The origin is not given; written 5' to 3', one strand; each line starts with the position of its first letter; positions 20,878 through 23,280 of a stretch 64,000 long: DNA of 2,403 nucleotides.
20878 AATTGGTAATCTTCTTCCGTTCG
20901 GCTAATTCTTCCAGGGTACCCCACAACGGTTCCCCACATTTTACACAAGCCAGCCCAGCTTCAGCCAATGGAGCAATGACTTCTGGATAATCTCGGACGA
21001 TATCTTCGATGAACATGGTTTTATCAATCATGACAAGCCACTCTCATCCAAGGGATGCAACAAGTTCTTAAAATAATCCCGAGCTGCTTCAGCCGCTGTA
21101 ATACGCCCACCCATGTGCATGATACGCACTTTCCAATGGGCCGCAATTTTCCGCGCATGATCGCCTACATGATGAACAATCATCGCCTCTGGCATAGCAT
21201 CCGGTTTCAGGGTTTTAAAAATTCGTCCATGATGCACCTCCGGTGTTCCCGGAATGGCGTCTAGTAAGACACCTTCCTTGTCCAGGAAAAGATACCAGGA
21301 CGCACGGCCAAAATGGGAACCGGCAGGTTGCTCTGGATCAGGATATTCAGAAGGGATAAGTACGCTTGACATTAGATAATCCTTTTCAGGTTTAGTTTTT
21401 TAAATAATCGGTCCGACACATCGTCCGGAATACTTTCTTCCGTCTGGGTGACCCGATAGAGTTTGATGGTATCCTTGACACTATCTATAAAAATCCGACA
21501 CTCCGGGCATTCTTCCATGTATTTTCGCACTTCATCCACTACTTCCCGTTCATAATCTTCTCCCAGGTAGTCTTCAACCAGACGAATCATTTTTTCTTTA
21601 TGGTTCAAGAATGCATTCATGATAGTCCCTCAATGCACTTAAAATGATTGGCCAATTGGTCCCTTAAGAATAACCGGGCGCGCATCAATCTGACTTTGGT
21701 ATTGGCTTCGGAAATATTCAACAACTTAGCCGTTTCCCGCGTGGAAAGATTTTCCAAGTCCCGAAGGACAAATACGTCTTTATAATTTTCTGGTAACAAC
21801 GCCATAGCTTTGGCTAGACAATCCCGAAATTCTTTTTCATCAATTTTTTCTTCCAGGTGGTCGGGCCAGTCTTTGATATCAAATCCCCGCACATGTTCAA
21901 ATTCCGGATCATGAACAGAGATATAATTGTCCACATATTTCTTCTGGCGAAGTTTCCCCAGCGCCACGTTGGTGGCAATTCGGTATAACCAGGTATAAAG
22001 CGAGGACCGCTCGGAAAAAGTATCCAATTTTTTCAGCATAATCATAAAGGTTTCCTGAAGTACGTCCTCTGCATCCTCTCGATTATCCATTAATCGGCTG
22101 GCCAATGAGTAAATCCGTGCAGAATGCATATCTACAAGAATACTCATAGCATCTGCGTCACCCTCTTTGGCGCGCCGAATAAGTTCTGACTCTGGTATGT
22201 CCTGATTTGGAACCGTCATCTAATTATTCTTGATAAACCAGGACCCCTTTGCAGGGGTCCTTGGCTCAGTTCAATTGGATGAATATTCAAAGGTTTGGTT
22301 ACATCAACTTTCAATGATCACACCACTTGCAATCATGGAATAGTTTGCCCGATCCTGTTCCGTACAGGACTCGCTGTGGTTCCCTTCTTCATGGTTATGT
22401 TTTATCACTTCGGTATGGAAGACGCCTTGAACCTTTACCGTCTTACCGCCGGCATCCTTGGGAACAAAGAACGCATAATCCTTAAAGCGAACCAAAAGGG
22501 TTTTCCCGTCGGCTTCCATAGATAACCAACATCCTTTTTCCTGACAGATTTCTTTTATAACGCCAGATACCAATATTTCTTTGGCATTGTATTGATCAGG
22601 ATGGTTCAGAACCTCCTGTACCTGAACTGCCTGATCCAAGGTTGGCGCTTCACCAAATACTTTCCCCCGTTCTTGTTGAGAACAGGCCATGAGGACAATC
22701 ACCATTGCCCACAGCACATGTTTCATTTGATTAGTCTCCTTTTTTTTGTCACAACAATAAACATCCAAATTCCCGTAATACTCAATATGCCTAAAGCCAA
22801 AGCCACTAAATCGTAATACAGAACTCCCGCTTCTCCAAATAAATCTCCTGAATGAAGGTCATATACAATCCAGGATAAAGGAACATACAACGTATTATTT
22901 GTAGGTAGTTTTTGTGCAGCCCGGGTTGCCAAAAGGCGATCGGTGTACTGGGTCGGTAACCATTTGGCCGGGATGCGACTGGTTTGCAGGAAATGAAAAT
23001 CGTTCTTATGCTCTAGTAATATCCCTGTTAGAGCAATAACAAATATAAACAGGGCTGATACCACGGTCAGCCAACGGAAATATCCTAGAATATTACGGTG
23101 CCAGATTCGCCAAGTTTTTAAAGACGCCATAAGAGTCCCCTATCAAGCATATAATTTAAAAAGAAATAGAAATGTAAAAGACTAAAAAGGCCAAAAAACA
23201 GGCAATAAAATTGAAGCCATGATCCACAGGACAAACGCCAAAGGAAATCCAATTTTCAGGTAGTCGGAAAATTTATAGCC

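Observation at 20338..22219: Six-gene translationally coupled ECF sigma operon encoding only small Cys/His-rich proteins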

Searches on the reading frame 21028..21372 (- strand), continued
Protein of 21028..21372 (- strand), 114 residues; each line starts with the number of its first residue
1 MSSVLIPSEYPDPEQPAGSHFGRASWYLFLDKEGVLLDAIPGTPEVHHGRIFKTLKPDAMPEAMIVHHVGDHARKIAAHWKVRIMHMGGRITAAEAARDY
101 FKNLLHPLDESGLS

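Call 70: find_encoding_contigs(protein=P0025, flank=6000, max_places=3)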
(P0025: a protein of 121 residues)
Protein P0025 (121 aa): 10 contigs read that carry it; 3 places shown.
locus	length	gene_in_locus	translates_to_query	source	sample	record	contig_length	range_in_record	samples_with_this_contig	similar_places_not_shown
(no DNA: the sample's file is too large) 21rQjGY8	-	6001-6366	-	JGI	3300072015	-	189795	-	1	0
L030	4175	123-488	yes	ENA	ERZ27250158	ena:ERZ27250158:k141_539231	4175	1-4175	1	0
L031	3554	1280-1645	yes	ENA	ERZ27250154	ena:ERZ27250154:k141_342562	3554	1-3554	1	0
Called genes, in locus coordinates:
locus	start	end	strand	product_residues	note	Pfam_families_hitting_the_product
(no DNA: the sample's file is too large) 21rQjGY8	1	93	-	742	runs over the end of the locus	PF13620:CarboxypepD_reg, PF13715:CarbopepD_reg_2, PF07715:Plug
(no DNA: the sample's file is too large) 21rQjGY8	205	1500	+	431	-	PF00158:Sigma54_activat (faint), PF05496:RuvB_N, PF00004:AAA, PF07728:AAA_5 (weak), PF13173:AAA_14, PF20720:nSTAND3 (weak), PF16193:AAA_assoc_2, PF12002:MgsA_C, +5 more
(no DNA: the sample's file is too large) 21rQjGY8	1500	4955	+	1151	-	PF13100:OstA_2 (weak), PF19838:LptD_2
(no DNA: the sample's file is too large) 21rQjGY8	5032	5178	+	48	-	-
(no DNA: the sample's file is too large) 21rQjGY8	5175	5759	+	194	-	PF07638:Sigma70_ECF, PF12645:HTH_16, PF04542:Sigma70_r2, PF04545:Sigma70_r4, PF08281:Sigma70_r4_2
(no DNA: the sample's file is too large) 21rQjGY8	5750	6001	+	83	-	-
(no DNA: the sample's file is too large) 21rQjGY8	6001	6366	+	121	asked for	PF02579:Nitro_FeMo-Co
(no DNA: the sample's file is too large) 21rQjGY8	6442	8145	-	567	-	PF01432:Peptidase_M3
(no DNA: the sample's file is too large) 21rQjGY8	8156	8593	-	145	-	PF03190:Thioredox_DsbH, PF00085:Thioredoxin, PF13098:Thioredoxin_2, PF13899:Thioredoxin_7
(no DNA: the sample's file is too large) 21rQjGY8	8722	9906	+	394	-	PF01553:Acyltransferase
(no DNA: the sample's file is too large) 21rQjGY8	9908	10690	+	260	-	PF14256:YwiC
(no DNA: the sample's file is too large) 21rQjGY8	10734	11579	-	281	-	PF00254:FKBP_C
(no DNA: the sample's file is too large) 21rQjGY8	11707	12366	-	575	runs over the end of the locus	PF13715:CarbopepD_reg_2 (faint), PF13620:CarboxypepD_reg (weak), PF18962:Por_Secre_tail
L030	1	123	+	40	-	?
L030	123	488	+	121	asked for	PF02579:Nitro_FeMo-Co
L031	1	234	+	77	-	?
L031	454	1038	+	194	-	PF07638:Sigma70_ECF, PF12645:HTH_16, PF04542:Sigma70_r2, PF04545:Sigma70_r4, PF08281:Sigma70_r4_2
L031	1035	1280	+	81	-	-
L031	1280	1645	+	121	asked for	PF02579:Nitro_FeMo-Co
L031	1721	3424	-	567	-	PF01432:Peptidase_M3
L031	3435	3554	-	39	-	?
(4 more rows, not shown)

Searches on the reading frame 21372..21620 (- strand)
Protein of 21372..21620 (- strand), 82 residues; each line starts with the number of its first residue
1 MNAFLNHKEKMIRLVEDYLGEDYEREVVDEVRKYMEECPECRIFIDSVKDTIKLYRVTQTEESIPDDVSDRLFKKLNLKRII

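Call 3: search_protein_families(library=pfam, proteins=[window:21372-21620:-], max_evalue=0.1)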
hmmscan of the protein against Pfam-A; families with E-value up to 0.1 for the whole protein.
window:21372-21620:- (82 aa): 3 families
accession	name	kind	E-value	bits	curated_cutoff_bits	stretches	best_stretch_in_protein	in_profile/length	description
PF08234.17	Spindle_Spc25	-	0.067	13.9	22.3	1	40-80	22-59/73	Chromosome segregation protein Spc25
PF06405.16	RCC_reductase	-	0.096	12.3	24.9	0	12-47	115-150/253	Red chlorophyll catabolite reductase (RCC reductase)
PF24219.2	DUF7438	-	0.1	13.5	25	0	7-32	5-29/57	Family of unknown function (DUF7438)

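Call 4: search_protein_families(library=ncbifam, proteins=[window:21372-21620:-], max_evalue=0.1)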
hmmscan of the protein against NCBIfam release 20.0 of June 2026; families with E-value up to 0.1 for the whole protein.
window:21372-21620:- (82 aa): 2 families
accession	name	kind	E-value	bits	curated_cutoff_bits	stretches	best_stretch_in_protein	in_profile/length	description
TIGR03988.1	antisig_RsrA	equivalog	0.00019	21.5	62.5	1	11-80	5-74/77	mycothiol system anti-sigma-R factor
NF009053.0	PRK12387.1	subfamily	0.088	12.6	204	1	9-45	127-162/180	formate hydrogenlyase complex iron-sulfur subunit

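Call 14: find_homologous_proteins(query=window:21372-21620:-, max_evalue=0.01)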
Query window:21372-21620:- (82 aa): 5 proteins with E <= 0.01 among 5 candidates.
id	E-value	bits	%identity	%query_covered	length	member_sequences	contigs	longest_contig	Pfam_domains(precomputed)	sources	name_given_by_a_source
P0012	2.8e-46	172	100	100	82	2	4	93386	-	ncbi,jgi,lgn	jgi:predicted anti-sigma-YlaC factor YlaD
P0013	3.1e-35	137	81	98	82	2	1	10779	-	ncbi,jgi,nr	ncbi:MAG: hypothetical protein GXO90_01895 [FCB group bacterium]|nr:hypothetical protein [FCB group 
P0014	3.8e-34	134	78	98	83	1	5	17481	-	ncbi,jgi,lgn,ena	-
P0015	9.1e-31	123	72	93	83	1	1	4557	-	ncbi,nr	ncbi:MAG: anti-sigma factor [Candidatus Neomarinimicrobiota bacterium]|nr:MAG: anti-sigma factor [Ca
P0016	1.3e-24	103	65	88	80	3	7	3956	-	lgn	-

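Call 21: search_solved_structures(query=A2, max_evalue=10, show_alignments=3)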
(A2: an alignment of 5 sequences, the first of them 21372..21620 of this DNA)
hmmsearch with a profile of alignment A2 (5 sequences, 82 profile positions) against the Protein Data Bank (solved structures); distinct sequences matched with E-value up to 10: 1.
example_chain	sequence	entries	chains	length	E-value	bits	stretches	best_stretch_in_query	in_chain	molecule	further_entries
9f9p_B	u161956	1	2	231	1.8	11.7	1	36-61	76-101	Proteasome subunit alpha type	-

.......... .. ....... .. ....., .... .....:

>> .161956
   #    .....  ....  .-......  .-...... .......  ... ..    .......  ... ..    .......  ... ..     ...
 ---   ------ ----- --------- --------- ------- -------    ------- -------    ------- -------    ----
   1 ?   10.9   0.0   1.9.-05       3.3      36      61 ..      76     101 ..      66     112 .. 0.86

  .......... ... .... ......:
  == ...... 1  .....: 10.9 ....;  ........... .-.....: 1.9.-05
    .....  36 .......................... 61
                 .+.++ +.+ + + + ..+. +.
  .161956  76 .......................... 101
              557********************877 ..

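Call 55: search_solved_structures(query=A6, max_evalue=10, show_alignments=3)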
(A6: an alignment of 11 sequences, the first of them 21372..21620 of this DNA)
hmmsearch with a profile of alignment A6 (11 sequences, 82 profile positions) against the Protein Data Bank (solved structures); distinct sequences matched with E-value up to 10: 1.
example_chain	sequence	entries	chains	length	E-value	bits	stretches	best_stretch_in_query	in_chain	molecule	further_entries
5wuq_C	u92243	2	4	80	0.033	17.6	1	9-73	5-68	Anti-sigma-W factor RsiW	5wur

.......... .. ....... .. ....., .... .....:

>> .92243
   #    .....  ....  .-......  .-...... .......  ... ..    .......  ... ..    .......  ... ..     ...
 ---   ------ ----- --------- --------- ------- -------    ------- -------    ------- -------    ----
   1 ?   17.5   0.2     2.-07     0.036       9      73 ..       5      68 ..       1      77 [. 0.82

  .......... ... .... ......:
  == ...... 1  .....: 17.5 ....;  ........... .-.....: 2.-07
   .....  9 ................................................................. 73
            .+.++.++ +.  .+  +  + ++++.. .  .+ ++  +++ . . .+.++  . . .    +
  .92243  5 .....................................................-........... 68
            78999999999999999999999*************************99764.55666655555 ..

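Call 56: search_protein_families(library=pfam, alignment_id=A6, max_evalue=1)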
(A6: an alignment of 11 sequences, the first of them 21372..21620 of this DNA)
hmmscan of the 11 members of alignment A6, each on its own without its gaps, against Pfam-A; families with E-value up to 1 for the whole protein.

A. member 1, window:21372-21620:- (82 aa): 5 families
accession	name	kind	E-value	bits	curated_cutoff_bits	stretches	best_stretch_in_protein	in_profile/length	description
PF08234.17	Spindle_Spc25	-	0.067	13.9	22.3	1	40-80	22-59/73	Chromosome segregation protein Spc25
PF06405.16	RCC_reductase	-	0.096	12.3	24.9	1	12-47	115-150/253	Red chlorophyll catabolite reductase (RCC reductase)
PF24219.2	DUF7438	-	0.1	13.5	25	1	7-32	5-29/57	Family of unknown function (DUF7438)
PF25654.1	MCP1_SIFV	-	0.15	12.1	27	1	7-34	20-47/204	Major capsid protein 1, Sulfolobus islandicus filamentous virus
PF22800.1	CFAP410_C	-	0.16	12.2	27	0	40-49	27-36/36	CFAP410 C-terminal domain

B. families by the number of members that match (of 11 scanned): 13 families
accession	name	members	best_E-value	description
PF13490.11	zf-HC2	4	0.00025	Putative zinc-finger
PF24219.2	DUF7438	2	0.0036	Family of unknown function (DUF7438)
PF19186.5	DUF5868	2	0.014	Family of unknown function (DUF5868)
PF08234.17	Spindle_Spc25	2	0.051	Chromosome segregation protein Spc25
PF25654.1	MCP1_SIFV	2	0.15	Major capsid protein 1, Sulfolobus islandicus filamentous virus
PF23249.1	KH_PARP14_3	1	0.022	PARP14, third type I KH domain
PF09669.15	Phage_pRha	1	0.025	Phage regulatory protein Rha (Phage_pRha)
PF10602.15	RPN7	1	0.044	26S proteasome subunit RPN7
PF07986.17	TBCC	1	0.057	Tubulin binding cofactor C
PF06405.16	RCC_reductase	1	0.096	Red chlorophyll catabolite reductase (RCC reductase)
PF21968.2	TcdA1_RBD_3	1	0.11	TcdA1, receptor binding domain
PF24012.1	DUF7326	1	0.12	Family of unknown function (DUF7326)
PF22800.1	CFAP410_C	1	0.16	CFAP410 C-terminal domain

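Call 62: predict_structure(alignment_id=A2)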
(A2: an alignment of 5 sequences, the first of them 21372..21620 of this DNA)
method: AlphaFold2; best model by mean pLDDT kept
length: 82 residues; sequences in the alignment: 5
mean_pLDDT: 57.9   pTM: 0.41
mean pLDDT of the five models: 57.9, 57.8, 50.4, 49.4, 45.9
residues with pLDDT >= 90: 0; 70-90: 18; 50-70: 38; < 50: 26
segments of 3 or more residues with pLDDT < 50: 60-82
pLDDT, mean of each block of 10 residues (from residue 1): 61 71 68 70 56 54 46 41 38
secondary structure, 60 per line:
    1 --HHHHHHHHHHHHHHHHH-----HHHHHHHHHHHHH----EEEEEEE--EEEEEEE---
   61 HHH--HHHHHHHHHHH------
elements in order: H3-19 H25-37 E42-48 E51-57 H66-76

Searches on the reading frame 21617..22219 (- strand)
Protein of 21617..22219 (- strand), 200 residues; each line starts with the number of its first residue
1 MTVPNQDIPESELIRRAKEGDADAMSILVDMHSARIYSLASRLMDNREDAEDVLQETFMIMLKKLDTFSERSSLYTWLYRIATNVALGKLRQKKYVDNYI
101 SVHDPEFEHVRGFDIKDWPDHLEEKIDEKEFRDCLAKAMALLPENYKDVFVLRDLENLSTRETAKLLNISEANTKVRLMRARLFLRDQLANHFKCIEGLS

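Call 3: search_protein_families(library=pfam, proteins=[window:21617-22219:-], max_evalue=0.1)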
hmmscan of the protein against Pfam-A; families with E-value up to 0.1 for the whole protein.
window:21617-22219:- (200 aa): 6 families
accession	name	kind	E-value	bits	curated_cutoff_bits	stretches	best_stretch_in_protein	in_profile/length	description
PF04542.20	Sigma70_r2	-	9.4e-18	64.2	24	1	28-94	1-69/71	Sigma-70 region 2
PF08281.18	Sigma70_r4_2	-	1.2e-15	57.3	25.7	1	133-185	2-54/54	Sigma-70, region 4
PF04545.22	Sigma70_r4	-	8.3e-07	28.9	24.1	1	138-186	1-49/50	Sigma-70, region 4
PF07638.17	Sigma70_ECF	-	1.6e-06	28.6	21.1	1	11-189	5-183/185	ECF sigma factor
PF12645.13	HTH_16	-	2e-06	28.2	22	1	12-68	2-64/65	Helix-turn-helix domain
PF22029.2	PhyR_sigma2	-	0.03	14.8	27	0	42-81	14-53/55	Sigma2 domain of PhyR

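Call 4: search_protein_families(library=ncbifam, proteins=[window:21617-22219:-], max_evalue=0.1)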
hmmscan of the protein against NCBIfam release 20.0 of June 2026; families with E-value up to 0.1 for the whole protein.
window:21617-22219:- (200 aa): 108 families (the best 25 are shown)
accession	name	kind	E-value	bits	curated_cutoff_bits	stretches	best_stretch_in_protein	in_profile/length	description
NF008888.0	PRK11922.1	equivalog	3.5e-43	147.9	204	1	6-192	13-199/231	RNA polymerase sigma factor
NF007223.0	PRK09641.1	equivalog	6.1e-37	127.3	209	1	11-191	6-186/187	RNA polymerase sigma factor SigW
TIGR02948.1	SigW_bacill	equivalog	1.4e-32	113.3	243.1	1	12-190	7-185/187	RNA polymerase sigma factor SigW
NF009166.1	PRK12513.1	equivalog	1.9e-30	106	206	1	10-191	9-188/193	RNA polymerase sigma factor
NF004113.0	PRK05602.1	equivalog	2.8e-30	105.5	208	1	5-191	27-203/211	RNA polymerase sigma factor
TIGR02937.1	sigma70-ECF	superfamily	1.8e-28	99.2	42.9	1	24-189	2-165/165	sigma-70 family RNA polymerase sigma factor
TIGR02985.1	Sig70_bacteroi1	subfamily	5.1e-28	98.3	126.4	1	27-189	5-162/162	RNA polymerase sigma-70 factor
TIGR02939.1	RpoE_Sigma70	equivalog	6e-28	98.1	236.15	1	10-189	7-186/190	RNA polymerase sigma factor RpoE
NF007225.0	PRK09643.1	equivalog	7e-28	97.7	190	1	4-191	8-184/204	RNA polymerase sigma factor SigM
NF058625.1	sigma_PG0214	equivalog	7e-27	94.2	130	1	33-191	14-163/170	GFO_1088 family ECF-type sigma factor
NF009171.0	PRK12518.1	equivalog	1.6e-26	93.3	208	1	6-190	10-185/191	RNA polymerase sigma factor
TIGR02950.1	SigM_subfam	subfamily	6.2e-26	91.1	147.95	1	28-187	5-156/159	RNA polymerase sigma factor, SigM family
NF006930.0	PRK09415.1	subfamily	8.8e-25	87.6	198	1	21-190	14-176/179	RNA polymerase factor sigma C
NF006089.0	PRK08241.1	subfamily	2e-24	86.3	240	1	11-188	10-203/343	RNA polymerase subunit sigma-70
NF007229.0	PRK09647.1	equivalog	3.3e-23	82.2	265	1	27-193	48-206/220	RNA polymerase sigma factor SigE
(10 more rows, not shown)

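Call 64: search_solved_structures(query=window:21617-22219:-, max_evalue=0.00001)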
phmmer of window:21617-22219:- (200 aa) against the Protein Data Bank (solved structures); distinct sequences matched with E-value up to 0.00001: 18.
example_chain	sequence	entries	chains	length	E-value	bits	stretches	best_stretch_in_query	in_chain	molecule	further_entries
5wuq_A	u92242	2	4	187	2.8e-25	92.5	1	13-190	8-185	ECF RNA polymerase sigma factor SigW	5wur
1or7_A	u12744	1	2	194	1.1e-18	70.9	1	7-185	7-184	RNA polymerase sigma-E factor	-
6jbq_F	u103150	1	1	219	1.5e-18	70.6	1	6-185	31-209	ECF RNA polymerase sigma-E factor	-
6in7_B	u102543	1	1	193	6.4e-18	68.5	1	10-184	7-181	RNA polymerase sigma-H factor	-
8z6g_B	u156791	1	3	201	6.7e-18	68.4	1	10-185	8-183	RNA polymerase sigma factor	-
9m9d_F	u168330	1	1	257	1.3e-16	64.3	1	26-193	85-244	ECF RNA polymerase sigma factor SigE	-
9m9e_F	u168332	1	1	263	1.4e-16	64.2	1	26-193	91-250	ECF RNA polymerase sigma factor SigE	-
9m98_F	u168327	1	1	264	1.4e-16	64.2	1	26-193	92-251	ECF RNA polymerase sigma factor SigE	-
7qh5_A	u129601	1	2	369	2e-13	53.9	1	12-89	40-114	RNA polymerase sigma factor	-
2map_A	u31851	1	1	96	1.4e-12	51.1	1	7-88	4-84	RNA polymerase sigma factor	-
2mao_A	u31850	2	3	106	1.8e-12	50.7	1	7-89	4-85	RNA polymerase sigma factor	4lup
5or5_A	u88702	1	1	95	9.1e-11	45.2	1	7-88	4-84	ECF RNA polymerase sigma-E factor,ECF RNA polymerase sigma factor SigW,ECF RNA polymerase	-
6jcy_F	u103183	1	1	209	8.6e-10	42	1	35-191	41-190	ECF RNA polymerase sigma factor SigH,ECF RNA polymerase sigma factor SigE,ECF RNA polymera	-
5zx2_F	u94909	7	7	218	1.5e-09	41.3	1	35-191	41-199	ECF RNA polymerase sigma factor SigH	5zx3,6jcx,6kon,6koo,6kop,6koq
6dxo_A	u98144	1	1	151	4.4e-09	39.7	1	12-94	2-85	RNA polymerase ECF-subfamily sigma factor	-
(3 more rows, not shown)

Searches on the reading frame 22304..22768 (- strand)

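Call 3: search_protein_families(library=pfam, proteins=[window:22304-22768:-], max_evalue=0.1)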
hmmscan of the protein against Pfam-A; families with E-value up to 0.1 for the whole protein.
window:22304-22768:- (154 aa): 2 families
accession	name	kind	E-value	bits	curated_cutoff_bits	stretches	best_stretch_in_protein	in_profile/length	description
PF16267.10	DUF4920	-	2.4e-20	72.8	25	1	65-125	13-74/87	Domain of unknown function (DUF4920)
PF07204.16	Orthoreo_P10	-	0.093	13.2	21.4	0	3-29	61-87/98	Orthoreovirus membrane fusion protein p10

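Call 4: search_protein_families(library=ncbifam, proteins=[window:22304-22768:-], max_evalue=0.1)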
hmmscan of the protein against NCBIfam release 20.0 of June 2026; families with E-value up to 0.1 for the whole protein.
window:22304-22768:- (154 aa): 1 family
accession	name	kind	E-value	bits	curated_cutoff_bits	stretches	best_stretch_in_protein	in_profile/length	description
TIGR02694.1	arsenite_ox_S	equivalog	0.093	12.6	95.65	0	73-110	56-92/129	arsenate reductase (azurin) small subunit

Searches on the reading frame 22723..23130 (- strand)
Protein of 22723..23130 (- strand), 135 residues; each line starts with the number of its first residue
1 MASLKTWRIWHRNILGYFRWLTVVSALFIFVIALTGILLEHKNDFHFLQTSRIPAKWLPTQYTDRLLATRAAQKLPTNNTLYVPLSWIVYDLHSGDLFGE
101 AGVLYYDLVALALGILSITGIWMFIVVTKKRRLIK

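Call 3: search_protein_families(library=pfam, proteins=[window:22723-23130:-], max_evalue=0.1)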
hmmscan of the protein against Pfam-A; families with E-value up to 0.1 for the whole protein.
window:22723-23130:- (135 aa): 2 families
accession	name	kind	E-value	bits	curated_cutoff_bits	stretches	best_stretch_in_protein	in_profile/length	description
PF16357.10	PepSY_TM_like_2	-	1.7e-07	31.9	27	1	74-132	118-175/197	Putative PepSY_TM-like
PF03929.21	PepSY_TM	-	1.7e-07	31.8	28.8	1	16-125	179-293/295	PepSY-associated TM region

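Call 4: search_protein_families(library=ncbifam, proteins=[window:22723-23130:-], max_evalue=0.1)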
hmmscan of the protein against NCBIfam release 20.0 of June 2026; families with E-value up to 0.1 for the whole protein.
window:22723-23130:- (135 aa): 0 families
